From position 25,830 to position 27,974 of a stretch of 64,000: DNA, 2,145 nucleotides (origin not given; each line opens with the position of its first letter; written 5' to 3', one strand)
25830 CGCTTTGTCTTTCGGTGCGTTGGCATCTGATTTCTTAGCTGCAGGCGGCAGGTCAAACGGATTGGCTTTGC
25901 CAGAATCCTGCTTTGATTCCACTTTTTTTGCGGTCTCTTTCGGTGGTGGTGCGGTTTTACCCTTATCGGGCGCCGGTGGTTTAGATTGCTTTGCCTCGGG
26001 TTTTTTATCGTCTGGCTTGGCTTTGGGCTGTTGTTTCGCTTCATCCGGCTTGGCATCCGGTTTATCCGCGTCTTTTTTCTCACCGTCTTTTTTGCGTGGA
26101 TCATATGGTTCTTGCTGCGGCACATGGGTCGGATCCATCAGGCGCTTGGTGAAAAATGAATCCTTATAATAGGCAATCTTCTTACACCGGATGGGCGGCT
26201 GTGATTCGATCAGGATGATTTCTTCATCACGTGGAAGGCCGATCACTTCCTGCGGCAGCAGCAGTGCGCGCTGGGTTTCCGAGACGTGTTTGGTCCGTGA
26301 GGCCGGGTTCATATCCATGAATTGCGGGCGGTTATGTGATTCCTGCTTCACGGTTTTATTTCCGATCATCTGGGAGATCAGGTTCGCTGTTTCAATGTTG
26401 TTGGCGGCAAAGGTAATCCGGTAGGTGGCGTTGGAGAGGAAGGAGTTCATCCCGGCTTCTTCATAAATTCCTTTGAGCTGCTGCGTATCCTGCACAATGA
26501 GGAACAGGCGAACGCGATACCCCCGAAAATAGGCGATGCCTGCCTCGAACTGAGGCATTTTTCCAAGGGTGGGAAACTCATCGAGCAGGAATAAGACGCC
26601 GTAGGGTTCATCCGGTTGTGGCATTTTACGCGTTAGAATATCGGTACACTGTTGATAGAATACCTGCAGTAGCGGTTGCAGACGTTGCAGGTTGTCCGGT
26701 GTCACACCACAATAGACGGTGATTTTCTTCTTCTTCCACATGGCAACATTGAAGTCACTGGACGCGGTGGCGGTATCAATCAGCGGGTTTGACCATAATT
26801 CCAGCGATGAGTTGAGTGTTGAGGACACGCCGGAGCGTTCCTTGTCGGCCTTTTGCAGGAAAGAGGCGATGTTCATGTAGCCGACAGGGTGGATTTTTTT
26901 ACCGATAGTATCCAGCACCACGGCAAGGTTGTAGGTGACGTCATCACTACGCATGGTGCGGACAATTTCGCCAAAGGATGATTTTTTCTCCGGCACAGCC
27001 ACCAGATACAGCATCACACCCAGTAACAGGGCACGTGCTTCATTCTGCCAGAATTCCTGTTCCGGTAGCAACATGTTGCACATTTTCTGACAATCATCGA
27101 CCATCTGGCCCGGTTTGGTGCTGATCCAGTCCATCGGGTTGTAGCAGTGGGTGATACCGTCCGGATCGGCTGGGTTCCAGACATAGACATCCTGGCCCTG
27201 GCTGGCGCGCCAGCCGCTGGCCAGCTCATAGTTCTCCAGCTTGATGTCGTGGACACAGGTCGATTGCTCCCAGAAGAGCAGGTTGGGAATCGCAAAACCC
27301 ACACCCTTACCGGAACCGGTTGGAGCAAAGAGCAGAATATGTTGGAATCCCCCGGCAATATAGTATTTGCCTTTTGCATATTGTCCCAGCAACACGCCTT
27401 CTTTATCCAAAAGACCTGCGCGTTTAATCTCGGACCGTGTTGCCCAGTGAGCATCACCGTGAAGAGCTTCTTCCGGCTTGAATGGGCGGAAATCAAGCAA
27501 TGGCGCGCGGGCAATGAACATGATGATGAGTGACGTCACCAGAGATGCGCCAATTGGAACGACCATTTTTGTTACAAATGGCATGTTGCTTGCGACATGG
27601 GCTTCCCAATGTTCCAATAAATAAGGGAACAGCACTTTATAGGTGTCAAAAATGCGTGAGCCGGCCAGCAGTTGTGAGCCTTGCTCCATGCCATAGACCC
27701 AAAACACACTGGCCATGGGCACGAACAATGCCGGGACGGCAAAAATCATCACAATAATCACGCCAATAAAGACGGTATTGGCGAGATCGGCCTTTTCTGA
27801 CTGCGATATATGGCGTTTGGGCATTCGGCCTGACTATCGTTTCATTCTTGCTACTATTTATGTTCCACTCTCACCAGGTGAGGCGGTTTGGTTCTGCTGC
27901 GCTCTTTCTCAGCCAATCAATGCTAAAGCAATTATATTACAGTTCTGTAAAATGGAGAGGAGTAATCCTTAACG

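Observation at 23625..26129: VirD4 coupling protein is fused to an ~835-residue low-complexity tail, giving 1400 aa (about twice the usual size)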

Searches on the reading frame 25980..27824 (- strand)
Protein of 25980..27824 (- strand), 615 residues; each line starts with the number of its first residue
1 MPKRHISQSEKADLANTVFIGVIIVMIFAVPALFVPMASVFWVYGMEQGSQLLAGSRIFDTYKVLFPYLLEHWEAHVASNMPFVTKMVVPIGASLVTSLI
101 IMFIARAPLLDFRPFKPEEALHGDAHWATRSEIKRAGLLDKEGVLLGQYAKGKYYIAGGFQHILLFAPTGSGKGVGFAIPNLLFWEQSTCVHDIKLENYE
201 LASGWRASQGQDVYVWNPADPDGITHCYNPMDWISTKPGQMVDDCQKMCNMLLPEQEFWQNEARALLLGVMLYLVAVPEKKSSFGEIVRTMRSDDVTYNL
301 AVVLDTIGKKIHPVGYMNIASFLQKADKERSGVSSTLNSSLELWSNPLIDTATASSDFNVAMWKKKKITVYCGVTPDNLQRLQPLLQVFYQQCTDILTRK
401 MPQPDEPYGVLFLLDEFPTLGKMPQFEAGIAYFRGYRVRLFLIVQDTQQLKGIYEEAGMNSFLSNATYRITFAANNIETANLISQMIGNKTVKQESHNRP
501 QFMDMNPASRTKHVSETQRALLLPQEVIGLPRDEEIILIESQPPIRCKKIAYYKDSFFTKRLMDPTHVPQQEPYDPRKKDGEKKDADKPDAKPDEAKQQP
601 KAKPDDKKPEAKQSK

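Call 8: find_related_loci(query=window:26130-27824:-, collection=genome_contigs, flank=10000)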
Query window:26130-27824:- (565 aa) in genome_contigs; peptide patterns used: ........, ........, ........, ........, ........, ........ (x = any residue, [..] = any of these).
19 stretches matched a pattern; 2 encode a relative of the query (tblastn E <= 1e-3); 2 distinct loci.
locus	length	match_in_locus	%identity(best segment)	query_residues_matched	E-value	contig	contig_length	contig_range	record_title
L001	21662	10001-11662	76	9-565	0e+0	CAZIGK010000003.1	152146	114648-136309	MAG TPA_asm: uncultured Rickettsiales bacterium isolate SRP290908_co2_187 genome assembly, contig: NODE_83_length_152146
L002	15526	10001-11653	69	11-563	0e+0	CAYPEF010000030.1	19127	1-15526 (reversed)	MAG TPA_asm: uncultured Rickettsiales bacterium isolate SRP278252_co2_163 genome assembly, contig: NODE_5877_length_1912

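Call 13: find_homologous_proteins(query=window:25980-27824:-, max_evalue=1e-50)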
Query window:25980-27824:- (615 aa): 2648 proteins with E <= 1e-50 among 8000 candidates; the best 120 are listed.
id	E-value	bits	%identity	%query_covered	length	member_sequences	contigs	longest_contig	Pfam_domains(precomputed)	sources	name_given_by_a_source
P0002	0.0e+0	1018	74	95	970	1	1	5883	PF10412.16,PF02534.21,PF12696.14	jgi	jgi:type IV secretion system protein VirD4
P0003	3.1e-295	999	73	95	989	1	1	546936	PF10412.16,PF02534.21,PF12696.14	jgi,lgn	jgi:type IV secretion system protein VirD4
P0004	1.3e-271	921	70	95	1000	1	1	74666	PF10412.16,PF02534.21,PF12696.14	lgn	-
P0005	1.4e-268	911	66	97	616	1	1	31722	PF10412.16,PF02534.21,PF12696.14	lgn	-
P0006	1.9e-268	910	68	94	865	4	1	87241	PF10412.16,PF02534.21,PF12696.14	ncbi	-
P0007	6.2e-268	909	64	97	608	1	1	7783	PF10412.16,PF02534.21,PF12696.14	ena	-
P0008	1.7e-267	907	65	97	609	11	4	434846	PF10412.16,PF02534.21,PF12696.14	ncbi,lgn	ncbi:MAG: type IV secretory system conjugative DNA transfer family protein [Rickettsiales bacterium]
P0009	2.5e-267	907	68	93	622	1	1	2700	PF10412.16,PF02534.21,PF12696.14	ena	-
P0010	4.1e-267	906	66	95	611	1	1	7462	PF10412.16,PF02534.21,PF12696.14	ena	-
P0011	7.0e-267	905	75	84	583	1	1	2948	PF10412.16,PF02534.21,PF12696.14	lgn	-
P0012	7.8e-267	905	67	95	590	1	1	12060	PF10412.16,PF02534.21,PF12696.14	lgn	-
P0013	1.1e-266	905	68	95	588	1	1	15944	PF10412.16,PF02534.21,PF12696.14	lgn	-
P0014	1.4e-266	904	67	96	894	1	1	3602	PF10412.16,PF02534.21,PF12696.14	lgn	-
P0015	3.8e-266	903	69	88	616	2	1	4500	PF10412.16,PF02534.21,PF12696.14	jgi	-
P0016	4.4e-266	903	69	92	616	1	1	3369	PF10412.16,PF02534.21,PF12696.14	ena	-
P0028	1.7e-264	897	68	92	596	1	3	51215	PF10412.16,PF02534.21,PF12696.14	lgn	-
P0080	1.7e-260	884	74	81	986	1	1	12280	PF10412.16,PF02534.21,PF12696.14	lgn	-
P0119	5.7e-259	879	69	89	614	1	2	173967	PF10412.16,PF02534.21,PF12696.14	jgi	jgi:type IV secretion system protein VirD4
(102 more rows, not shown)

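Call 34: find_encoding_contigs(protein=P0003, flank=10000, max_places=2)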
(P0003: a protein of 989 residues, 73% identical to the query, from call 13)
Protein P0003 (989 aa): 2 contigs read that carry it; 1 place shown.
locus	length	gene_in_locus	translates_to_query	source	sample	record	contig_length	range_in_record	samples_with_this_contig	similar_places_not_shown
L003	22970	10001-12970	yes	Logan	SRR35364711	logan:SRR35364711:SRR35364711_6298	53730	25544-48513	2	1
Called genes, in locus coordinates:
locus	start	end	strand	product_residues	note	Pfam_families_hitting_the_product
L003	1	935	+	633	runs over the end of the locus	-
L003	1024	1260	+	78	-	PF01197:Ribosomal_L31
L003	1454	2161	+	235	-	PF04335:VirB8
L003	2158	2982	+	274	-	PF03524:CagX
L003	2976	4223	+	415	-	PF03743:TrbI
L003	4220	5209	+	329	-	PF00437:T2SSE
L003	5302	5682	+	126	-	-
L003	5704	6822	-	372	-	-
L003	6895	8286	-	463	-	PF00672:HAMP (faint), PF00512:HisKA, PF02518:HATPase_c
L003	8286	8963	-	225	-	PF00072:Response_reg, PF00486:Trans_reg_C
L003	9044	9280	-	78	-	-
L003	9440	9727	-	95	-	-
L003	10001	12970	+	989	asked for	PF02534:T4SS-DNA_transf, PF10412:TrwB_AAD_bind, PF12696:TraG-D_C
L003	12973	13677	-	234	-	PF01569:PAP2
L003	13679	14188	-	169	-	PF09923:DUF2155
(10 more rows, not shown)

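Call 50: predict_structure(alignment_id=A2)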
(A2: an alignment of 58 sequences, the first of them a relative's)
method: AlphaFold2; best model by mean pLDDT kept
length: 588 residues; sequences in the alignment: 58
mean_pLDDT: 66.0   pTM: 0.55
mean pLDDT of the five models: 66.0, 66.0, 64.5, 60.2, 60.2
residues with pLDDT >= 90: 78; 70-90: 175; 50-70: 182; < 50: 153
segments of 3 or more residues with pLDDT < 50: 111-115, 161-167, 215-221, 316-348, 409-457, 464-466, 480-486, 490-493, 505-510, 512-514, 564-571, 573-577, 579-588
pLDDT, mean of each block of 10 residues (from residue 1): 76 90 96 95 92 94 93 94 96 83 64 57 83 84 82 63 48 87 79 88 79 49 64 73 58 68 77 63 57 52 58 48 38 35 43 79 72 62 63 72 65 46 36 43 40 47 52 56 48 54 49 53 70 73 83 85 47 45 43
secondary structure, 60 per line:
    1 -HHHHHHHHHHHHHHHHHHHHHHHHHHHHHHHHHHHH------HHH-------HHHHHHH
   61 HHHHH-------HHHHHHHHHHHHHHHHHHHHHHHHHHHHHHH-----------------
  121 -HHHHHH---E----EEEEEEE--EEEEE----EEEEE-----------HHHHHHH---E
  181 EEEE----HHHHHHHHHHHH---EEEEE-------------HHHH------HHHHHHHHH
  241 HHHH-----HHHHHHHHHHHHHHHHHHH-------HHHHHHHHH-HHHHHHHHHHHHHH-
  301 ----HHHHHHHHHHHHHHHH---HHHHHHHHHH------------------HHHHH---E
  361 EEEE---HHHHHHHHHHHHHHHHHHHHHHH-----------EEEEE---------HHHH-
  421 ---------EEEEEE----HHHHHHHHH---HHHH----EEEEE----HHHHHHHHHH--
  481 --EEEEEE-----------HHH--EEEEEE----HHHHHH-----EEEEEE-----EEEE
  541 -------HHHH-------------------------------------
elements in order: H2-37 H54-65 H73-103 H122-127 E136-142 E145-149 E154-158 H170-176 E180-184 H189-200 E204-208 H222-225 H232-244 H250-268 H276-284 H286-299 H305-320 H324-333 H352-356 E360-364 H368-390 E402-406 H416-419 E430-435 H440-448 H452-455 E460-464 H469-478 E483-488 E505-510 H515-520 E526-531 E537-540 H548-551

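Call 60: find_encoding_contigs(protein=P0119, flank=8000, max_places=1)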
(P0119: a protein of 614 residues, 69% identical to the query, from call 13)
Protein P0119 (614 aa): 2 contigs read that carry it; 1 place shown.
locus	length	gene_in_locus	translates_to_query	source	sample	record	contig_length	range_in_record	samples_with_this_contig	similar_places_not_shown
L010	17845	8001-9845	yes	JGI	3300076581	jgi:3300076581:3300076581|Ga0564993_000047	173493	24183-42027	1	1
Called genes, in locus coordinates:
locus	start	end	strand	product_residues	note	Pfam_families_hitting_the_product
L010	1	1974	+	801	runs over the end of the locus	PF27097:VirB4_TrbE_N, PF03135:CagE_TrbE_VirB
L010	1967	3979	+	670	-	PF04610:TrbL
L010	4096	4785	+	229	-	PF04335:VirB8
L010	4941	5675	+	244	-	PF03524:CagX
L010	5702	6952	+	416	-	PF03743:TrbI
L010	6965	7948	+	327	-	PF00437:T2SSE, PF27713:UCP018868 (weak)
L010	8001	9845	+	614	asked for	PF02534:T4SS-DNA_transf, PF10412:TrwB_AAD_bind, PF12696:TraG-D_C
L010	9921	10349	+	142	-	PF01220:DHquinase_II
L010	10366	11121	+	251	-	PF03009:GDPD, PF13653:GDPD_2 (faint)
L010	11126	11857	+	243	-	PF03009:GDPD, PF13653:GDPD_2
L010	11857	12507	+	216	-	PF03588:Leu_Phe_trans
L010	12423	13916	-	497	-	PF02541:Ppx-GppA, PF21697:Ppx_C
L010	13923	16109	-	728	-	PF13089:PP_kinase_N, PF02503:PP_kinase, PF17941:PP_kinase_C_1, PF13091:PLDc_2 (weak), PF13090:PP_kinase_C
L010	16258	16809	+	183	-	PF00300:His_Phos_1 (weak)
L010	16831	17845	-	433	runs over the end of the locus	PF14410:GH-E, PF00929:RNase_T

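Call 61: find_encoding_contigs(protein=P0028, flank=8000, max_places=1)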
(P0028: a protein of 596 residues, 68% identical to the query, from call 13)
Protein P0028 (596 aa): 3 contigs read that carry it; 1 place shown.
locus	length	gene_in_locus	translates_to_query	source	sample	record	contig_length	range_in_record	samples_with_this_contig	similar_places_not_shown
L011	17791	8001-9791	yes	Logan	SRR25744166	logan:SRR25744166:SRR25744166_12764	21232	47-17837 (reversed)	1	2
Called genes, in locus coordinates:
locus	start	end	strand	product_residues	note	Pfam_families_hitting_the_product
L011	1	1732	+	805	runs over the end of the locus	PF27097:VirB4_TrbE_N, PF03135:CagE_TrbE_VirB, PF19044:P-loop_TraG (faint)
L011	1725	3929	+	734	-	PF04610:TrbL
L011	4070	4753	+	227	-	PF04335:VirB8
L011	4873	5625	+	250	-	PF03524:CagX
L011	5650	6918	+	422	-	PF03743:TrbI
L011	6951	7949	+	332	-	PF00437:T2SSE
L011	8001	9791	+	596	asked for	PF02534:T4SS-DNA_transf, PF10412:TrwB_AAD_bind, PF12696:TraG-D_C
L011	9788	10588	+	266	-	-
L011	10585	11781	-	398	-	PF00144:Beta-lactamase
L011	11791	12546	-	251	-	PF01569:PAP2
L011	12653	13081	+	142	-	PF01220:DHquinase_II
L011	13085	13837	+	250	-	PF03009:GDPD, PF13653:GDPD_2 (faint)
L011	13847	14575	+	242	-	PF03009:GDPD, PF13653:GDPD_2 (weak)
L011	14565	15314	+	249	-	PF03588:Leu_Phe_trans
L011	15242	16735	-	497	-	PF02541:Ppx-GppA, PF21697:Ppx_C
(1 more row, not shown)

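Call 62: find_encoding_contigs(protein=P0004, flank=8000, max_places=1)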
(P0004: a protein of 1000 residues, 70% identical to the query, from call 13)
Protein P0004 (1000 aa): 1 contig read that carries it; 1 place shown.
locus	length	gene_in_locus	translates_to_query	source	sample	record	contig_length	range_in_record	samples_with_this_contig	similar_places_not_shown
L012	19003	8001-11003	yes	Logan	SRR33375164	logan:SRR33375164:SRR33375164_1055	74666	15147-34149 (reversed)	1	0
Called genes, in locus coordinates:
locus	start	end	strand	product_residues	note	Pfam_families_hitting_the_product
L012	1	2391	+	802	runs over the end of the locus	PF27097:VirB4_TrbE_N, PF03135:CagE_TrbE_VirB, PF19044:P-loop_TraG (weak)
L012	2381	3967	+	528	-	PF04610:TrbL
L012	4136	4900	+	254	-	PF04335:VirB8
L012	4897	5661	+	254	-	PF03524:CagX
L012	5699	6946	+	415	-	-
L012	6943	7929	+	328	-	PF00437:T2SSE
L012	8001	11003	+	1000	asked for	PF02534:T4SS-DNA_transf, PF10412:TrwB_AAD_bind, PF12696:TraG-D_C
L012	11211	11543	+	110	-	PF05071:NDUFA12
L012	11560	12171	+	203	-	PF02470:MlaD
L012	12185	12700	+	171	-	PF09923:DUF2155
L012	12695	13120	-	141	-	PF01242:PTPS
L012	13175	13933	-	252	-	PF18912:DZR_2, PF00156:Pribosyltran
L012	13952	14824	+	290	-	PF13489:Methyltransf_23, PF08241:Methyltransf_11, PF08242:Methyltransf_12 (weak), PF13649:Methyltransf_25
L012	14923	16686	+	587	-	PF01019:G_glu_transpept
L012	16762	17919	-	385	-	PF00266:Aminotran_5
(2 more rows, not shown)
